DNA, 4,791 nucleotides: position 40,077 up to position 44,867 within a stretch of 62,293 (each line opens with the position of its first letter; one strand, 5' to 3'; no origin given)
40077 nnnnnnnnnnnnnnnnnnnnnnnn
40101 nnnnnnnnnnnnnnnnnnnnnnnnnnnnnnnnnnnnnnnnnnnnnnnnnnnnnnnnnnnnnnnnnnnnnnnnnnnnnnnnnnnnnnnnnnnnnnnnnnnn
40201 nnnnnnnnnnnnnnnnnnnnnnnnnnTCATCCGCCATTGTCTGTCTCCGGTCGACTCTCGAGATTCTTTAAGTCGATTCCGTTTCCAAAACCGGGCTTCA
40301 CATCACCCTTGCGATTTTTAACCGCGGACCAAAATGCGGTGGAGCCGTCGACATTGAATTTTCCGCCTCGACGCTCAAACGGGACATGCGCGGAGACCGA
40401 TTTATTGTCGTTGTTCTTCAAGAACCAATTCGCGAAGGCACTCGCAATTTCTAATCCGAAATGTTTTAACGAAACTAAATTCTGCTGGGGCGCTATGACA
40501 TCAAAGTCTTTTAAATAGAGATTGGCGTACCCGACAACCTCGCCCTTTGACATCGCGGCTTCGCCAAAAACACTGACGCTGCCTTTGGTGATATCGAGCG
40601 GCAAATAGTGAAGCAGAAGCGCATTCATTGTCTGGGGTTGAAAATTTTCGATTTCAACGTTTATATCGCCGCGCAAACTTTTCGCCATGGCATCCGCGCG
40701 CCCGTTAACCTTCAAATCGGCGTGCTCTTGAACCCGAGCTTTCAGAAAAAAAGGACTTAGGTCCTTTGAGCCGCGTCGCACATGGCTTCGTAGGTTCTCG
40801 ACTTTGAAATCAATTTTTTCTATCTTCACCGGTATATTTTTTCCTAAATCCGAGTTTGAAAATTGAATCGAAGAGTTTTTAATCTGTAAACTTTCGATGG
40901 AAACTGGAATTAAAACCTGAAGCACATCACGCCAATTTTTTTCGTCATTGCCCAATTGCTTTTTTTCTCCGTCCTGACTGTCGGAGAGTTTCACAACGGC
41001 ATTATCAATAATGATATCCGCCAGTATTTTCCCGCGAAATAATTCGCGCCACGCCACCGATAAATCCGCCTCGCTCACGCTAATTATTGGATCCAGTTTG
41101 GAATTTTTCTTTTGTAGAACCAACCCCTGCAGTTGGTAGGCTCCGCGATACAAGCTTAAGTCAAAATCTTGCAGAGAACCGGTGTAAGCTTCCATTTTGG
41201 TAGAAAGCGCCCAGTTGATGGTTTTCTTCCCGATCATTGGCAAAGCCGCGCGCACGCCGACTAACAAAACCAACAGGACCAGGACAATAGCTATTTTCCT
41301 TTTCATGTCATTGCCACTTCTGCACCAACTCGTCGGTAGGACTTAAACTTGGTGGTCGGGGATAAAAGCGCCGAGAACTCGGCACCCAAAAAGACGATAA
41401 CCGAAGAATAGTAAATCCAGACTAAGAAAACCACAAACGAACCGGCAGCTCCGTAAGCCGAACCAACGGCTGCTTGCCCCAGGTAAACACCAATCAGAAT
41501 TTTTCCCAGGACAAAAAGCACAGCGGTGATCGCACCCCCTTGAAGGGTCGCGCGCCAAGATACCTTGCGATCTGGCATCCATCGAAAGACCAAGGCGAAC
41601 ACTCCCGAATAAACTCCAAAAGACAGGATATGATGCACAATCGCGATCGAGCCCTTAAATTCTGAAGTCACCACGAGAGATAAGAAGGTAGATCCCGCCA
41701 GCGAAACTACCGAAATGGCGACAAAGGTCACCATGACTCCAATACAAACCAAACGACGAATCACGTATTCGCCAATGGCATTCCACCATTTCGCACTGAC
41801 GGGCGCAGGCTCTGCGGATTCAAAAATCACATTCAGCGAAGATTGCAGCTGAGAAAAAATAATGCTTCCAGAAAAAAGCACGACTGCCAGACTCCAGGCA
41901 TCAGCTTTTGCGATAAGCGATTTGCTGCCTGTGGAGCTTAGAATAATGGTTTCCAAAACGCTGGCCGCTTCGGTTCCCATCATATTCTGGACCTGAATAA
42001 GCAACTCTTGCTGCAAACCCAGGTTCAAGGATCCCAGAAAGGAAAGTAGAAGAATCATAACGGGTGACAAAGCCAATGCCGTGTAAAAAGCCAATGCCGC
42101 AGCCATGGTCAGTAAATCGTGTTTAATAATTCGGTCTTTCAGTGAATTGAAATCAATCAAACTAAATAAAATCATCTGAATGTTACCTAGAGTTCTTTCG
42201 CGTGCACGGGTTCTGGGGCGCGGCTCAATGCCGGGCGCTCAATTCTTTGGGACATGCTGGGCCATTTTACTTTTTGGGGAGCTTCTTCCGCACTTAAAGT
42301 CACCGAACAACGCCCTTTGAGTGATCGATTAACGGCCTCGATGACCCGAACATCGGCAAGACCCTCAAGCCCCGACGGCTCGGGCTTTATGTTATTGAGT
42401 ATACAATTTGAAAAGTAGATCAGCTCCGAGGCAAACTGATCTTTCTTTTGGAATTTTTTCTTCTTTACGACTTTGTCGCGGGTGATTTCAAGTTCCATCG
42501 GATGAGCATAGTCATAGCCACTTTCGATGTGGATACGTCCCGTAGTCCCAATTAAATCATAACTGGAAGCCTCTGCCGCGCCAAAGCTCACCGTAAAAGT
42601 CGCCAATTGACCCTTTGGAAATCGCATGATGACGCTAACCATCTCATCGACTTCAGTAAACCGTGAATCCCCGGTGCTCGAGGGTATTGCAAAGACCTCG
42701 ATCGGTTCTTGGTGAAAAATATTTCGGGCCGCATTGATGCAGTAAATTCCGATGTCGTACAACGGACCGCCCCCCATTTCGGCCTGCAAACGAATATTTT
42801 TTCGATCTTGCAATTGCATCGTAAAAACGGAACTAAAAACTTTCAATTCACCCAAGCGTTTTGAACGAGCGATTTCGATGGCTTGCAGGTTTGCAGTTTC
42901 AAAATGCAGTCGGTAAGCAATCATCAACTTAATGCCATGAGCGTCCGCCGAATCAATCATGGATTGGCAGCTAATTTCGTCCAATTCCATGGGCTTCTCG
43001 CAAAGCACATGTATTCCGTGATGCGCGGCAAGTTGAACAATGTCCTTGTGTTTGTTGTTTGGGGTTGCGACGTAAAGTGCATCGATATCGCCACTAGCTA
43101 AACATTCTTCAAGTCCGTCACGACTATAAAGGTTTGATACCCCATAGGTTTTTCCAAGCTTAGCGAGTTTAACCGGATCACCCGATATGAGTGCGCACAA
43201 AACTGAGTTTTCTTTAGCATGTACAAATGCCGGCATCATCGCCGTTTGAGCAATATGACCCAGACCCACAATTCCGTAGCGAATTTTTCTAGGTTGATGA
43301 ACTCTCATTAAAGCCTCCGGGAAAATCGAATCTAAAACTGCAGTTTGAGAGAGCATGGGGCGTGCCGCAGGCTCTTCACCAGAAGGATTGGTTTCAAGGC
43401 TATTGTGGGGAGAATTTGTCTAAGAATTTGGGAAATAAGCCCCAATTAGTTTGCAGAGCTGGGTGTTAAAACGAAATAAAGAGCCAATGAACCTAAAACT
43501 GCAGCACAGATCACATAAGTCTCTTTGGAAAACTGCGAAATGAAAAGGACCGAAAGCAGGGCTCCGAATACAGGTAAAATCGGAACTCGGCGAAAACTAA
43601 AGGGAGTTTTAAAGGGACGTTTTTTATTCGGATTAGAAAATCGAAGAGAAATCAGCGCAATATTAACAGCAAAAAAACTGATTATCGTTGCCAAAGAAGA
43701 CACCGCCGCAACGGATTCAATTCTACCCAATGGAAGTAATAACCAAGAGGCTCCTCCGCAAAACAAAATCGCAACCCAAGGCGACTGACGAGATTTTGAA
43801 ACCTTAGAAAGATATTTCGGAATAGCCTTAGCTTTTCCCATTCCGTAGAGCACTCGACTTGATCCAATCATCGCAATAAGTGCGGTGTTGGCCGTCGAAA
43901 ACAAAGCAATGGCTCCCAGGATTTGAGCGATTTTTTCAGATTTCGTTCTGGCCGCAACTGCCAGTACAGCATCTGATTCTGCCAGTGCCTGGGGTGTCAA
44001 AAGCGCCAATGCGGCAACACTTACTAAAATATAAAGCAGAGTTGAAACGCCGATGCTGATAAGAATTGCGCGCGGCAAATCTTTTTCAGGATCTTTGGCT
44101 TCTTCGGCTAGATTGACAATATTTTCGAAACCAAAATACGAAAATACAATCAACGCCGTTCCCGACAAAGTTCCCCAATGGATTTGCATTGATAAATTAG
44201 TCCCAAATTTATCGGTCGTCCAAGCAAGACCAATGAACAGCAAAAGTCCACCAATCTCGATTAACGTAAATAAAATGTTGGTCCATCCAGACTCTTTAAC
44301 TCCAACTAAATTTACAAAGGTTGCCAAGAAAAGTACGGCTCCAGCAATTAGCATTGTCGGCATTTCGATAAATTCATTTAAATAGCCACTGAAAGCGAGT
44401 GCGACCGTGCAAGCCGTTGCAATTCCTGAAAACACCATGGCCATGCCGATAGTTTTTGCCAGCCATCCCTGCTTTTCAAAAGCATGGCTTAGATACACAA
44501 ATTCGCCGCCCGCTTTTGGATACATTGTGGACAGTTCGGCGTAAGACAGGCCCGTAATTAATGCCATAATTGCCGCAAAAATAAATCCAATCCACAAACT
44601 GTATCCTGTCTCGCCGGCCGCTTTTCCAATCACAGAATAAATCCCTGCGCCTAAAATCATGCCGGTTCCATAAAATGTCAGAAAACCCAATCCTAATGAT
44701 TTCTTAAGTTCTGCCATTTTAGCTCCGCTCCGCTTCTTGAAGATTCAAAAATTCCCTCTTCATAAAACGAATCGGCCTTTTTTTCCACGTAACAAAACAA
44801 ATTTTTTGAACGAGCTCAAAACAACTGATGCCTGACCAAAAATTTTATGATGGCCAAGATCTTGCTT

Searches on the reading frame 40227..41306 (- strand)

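Call 42: search_protein_families(library=pfam, proteins=[window:40227-41306:-], max_evalue=0.00001)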
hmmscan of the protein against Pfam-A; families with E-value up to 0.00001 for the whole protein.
window:40227-41306:- (359 aa): 1 family
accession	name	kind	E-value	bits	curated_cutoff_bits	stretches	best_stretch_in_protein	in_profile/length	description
PF05359.17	DUF748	-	2.6e-20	72.6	50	2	133-269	667-799/1037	Domain of Unknown Function (DUF748)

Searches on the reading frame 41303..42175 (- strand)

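Call 42: search_protein_families(library=pfam, proteins=[window:41303-42175:-], max_evalue=0.00001)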
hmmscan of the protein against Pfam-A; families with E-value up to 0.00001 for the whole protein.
window:41303-42175:- (290 aa): 1 family
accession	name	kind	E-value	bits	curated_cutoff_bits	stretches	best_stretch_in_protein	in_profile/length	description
PF03631.20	Virul_fac_BrkB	-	4.5e-43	148.2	33.7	1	18-272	2-256/259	Virulence factor BrkB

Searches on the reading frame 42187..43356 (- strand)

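Call 42: search_protein_families(library=pfam, proteins=[window:42187-43356:-], max_evalue=0.00001)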
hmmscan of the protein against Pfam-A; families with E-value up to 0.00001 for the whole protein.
window:42187-43356:- (389 aa): 3 families
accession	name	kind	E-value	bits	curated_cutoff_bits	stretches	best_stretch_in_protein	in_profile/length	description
PF22725.1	GFO_IDH_MocA_C3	-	6.2e-23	81.6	27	1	158-275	3-123/124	GFO/IDH/MocA C-terminal domain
PF01408.29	GFO_IDH_MocA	-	3.3e-22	79.8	24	1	25-147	1-119/120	Oxidoreductase family, NAD-binding Rossmann fold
PF02894.22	GFO_IDH_MocA_C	-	3e-13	50.5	22.9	1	167-353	8-217/218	Oxidoreductase family, C-terminal alpha/beta domain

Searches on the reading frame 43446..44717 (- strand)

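Call 42: search_protein_families(library=pfam, proteins=[window:43446-44717:-], max_evalue=0.00001)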
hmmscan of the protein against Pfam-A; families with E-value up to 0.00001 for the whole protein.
window:43446-44717:- (423 aa): 3 families
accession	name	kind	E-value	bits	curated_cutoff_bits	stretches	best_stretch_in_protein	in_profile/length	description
PF13520.12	AA_permease_2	-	2.8e-51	175.2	27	1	13-393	6-401/427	Amino acid permease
PF00324.27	AA_permease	-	4.1e-36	125.1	24.6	1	16-359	5-382/470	Amino acid permease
PF03845.19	Spore_permease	-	4.9e-08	32.6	23.4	1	19-242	13-236/321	Spore germination protein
